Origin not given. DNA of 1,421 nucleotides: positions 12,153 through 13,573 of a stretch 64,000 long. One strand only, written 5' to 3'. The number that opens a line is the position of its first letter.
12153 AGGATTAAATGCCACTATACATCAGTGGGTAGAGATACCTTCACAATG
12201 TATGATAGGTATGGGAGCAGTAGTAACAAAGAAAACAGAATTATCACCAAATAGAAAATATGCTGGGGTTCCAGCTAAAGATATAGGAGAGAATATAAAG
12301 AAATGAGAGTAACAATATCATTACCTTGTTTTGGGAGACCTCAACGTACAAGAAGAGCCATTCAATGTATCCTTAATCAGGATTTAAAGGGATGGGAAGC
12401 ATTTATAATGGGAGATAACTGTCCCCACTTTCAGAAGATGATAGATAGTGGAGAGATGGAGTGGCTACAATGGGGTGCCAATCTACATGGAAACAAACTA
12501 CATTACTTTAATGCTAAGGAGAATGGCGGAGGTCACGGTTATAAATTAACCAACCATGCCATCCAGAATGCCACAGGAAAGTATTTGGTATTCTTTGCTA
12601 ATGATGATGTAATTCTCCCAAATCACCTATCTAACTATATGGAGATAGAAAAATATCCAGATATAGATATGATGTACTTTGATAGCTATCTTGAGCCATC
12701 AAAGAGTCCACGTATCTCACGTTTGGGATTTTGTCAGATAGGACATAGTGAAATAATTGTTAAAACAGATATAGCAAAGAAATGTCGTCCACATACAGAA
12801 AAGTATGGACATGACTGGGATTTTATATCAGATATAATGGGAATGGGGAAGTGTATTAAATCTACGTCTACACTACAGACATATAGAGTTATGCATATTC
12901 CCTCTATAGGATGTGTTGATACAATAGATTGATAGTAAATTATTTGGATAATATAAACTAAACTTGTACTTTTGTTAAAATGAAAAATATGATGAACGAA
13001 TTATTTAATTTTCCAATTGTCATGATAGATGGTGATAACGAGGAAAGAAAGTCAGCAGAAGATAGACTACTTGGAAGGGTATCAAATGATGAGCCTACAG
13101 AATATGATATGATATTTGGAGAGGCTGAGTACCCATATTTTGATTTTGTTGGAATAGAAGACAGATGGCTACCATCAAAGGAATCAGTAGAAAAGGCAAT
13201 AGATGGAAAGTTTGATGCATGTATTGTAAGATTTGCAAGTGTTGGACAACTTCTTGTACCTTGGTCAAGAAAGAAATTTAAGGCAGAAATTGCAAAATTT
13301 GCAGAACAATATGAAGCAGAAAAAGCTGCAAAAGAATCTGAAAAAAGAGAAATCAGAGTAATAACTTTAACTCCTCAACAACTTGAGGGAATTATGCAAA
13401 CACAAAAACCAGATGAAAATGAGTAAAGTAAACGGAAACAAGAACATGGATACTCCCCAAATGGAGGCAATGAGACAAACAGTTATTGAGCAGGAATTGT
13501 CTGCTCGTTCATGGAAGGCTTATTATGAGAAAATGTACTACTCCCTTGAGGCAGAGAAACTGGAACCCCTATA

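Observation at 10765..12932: Envelope-modification-like cassette: bitopic membrane/lipoprotein-like protein, truncated LpxA-like acyltransferase and GT2 glycosyltransferase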

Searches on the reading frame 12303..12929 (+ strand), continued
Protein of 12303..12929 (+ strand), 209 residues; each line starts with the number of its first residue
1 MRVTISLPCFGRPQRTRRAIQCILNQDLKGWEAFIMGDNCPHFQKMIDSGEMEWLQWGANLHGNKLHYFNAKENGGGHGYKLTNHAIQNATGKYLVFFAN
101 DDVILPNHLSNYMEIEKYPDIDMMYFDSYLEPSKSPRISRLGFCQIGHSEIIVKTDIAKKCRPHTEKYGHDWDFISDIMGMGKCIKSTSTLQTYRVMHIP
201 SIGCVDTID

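Call 88: search_protein_families(library=pfam, proteins=[L195:10576-11169:+, L150:9327-9788:+, L150:9793-10005:+, L151:8786-9538:+, L195:8688-9422:+, L195:9422-9856:+], max_evalue=0.05)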
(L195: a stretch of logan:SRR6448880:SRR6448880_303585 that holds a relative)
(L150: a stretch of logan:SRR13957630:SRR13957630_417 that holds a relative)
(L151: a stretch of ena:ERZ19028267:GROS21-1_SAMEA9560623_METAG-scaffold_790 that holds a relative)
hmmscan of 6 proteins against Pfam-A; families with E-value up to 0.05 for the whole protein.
L195:10576-11169:+ (198 aa): 1 family
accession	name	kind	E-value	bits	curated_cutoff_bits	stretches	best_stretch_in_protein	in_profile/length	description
PF13489.12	Methyltransf_23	-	1.3e-05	25.4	27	1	34-129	5-96/164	Methyltransferase domain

L150:9327-9788:+ (154 aa): 0 families

L150:9793-10005:+ (71 aa): 0 families

L151:8786-9538:+ (251 aa): 1 family
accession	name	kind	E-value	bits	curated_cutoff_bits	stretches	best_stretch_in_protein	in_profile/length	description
PF03414.19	Glyco_transf_6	-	1.1e-11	44.5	25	1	4-205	77-283/313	Glycosyltransferase family 6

L195:8688-9422:+ (245 aa): 1 family
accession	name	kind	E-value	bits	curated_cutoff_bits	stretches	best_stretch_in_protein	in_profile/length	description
PF15904.10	LIP1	-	0.014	16.1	26.3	1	50-87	9-45/90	LKB1 serine/threonine kinase interacting protein 1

L195:9422-9856:+ (145 aa): 1 family
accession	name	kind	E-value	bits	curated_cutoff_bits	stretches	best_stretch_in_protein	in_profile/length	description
PF13398.12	Peptidase_M50B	-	0.0079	16.4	26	1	73-102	9-38/201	Peptidase M50B-like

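Call 92: fold_search(model_id=the predicted structure, library=viral)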
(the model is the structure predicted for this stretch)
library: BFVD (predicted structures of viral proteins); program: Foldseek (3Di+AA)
matches with E <= 10: 887; with E <= 0.001: 259
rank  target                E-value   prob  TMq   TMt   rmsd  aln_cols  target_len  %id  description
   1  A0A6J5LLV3            2.7e-12  1.00  0.72  0.11   2.7       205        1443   20  Glyco_tranf_GTA_type domain containing protein [uncultured Caudovirales phage]
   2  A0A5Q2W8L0            5.0e-12  1.00  0.69  0.60   4.2       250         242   16  (no name in the UniProt tables at hand)
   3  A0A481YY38            1.8e-11  1.00  0.73  0.23   3.0       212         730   18  Glycosyl transferase [Marseillevirus LCMAC202]
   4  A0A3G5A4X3            4.9e-11  1.00  0.71  0.31   3.4       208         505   17  Glycosyltransferase 2-like domain-containing protein [Homavirus sp.]
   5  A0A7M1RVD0            5.6e-11  1.00  0.76  0.58   3.8       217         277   15  GtrB [uncultured phage cr130_1]
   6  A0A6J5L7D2            5.6e-11  1.00  0.73  0.36   3.2       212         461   16  Glyco_tranf_GTA_type domain containing protein [uncultured Caudovirales phage]
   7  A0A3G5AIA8            9.3e-11  1.00  0.68  0.17   5.0       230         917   17  Glycosyltransferase 2-like domain-containing protein [Solumvirus sp.]
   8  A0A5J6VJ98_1          9.9e-11  1.00  0.69  0.21   3.7       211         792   17  Glycosyltransferase family 2 [Megaviridae environmental sample]
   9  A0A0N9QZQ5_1          1.1e-10  1.00  0.72  0.15   3.7       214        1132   15  Multiple glycosyltransferase domain containing protein [Chrysochromulina ericina virus CeV-01B]
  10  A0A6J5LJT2            1.3e-10  1.00  0.72  0.65   4.2       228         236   17  Glyco_tranf_GTA_type domain containing protein [uncultured Caudovirales phage]
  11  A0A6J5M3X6            1.4e-10  1.00  0.62  0.44   5.4       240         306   15  WcaA Glycosyltransferases involved in cell wall biogenesis [uncultured Caudovirales phage]
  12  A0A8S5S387            1.7e-10  1.00  0.71  0.33   3.9       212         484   16  Glycosyltransferase 2-like domain-containing protein [Siphoviridae sp. ctBLh2]
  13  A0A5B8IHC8            4.0e-10  1.00  0.71  0.14   3.9       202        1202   13  Glycosyl transferase family 2 [Mimiviridae sp. ChoanoV1]
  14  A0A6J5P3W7            4.3e-10  1.00  0.67  0.74   3.6       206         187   13  Uncharacterized protein [uncultured Caudovirales phage]
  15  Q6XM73                4.8e-10  1.00  0.69  0.63   4.4       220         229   18  FirrV-1-A14 [Feldmannia irregularis virus a]
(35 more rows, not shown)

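Call 103: search_protein_families(library=padloc, proteins=[window:12303-12929:+], max_evalue=0.01)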
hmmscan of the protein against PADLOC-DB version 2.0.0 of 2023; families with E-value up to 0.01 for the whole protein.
window:12303-12929:+ (209 aa): 0 families

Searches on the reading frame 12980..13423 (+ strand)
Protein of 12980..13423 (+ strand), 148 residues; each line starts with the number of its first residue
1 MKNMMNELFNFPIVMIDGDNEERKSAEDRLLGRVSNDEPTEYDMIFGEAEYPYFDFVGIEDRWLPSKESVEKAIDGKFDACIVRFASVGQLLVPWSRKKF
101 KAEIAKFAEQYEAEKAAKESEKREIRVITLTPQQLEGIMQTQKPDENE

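Call 3: search_protein_families(library=pfam, proteins=[window:12980-13423:+], max_evalue=1)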
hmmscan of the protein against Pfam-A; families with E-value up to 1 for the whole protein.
window:12980-13423:+ (148 aa): 1 family
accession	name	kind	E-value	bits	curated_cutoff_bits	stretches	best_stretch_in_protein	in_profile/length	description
PF04371.20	PAD_porph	-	0.088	12.5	25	1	63-131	179-245/321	Porphyromonas-type peptidyl-arginine deiminase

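Call 4: search_protein_families(library=ncbifam, proteins=[window:12980-13423:+], max_evalue=1)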
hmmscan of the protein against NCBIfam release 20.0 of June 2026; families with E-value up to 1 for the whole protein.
window:12980-13423:+ (148 aa): 0 families

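Call 5: search_protein_families(library=phrogs, proteins=[window:12980-13423:+], max_evalue=0.01)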
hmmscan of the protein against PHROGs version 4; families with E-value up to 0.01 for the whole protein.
window:12980-13423:+ (148 aa): 0 families
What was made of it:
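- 12980..13426 (+): 148-aa protein of unknown function, conserved directly downstream of the GT2 within this crAss-like lineage only. No family hit (calls 3-5).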

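Call 103: search_protein_families(library=padloc, proteins=[window:12980-13423:+], max_evalue=0.01)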
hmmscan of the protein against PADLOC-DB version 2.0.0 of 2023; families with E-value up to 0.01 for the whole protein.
window:12980-13423:+ (148 aa): 0 families
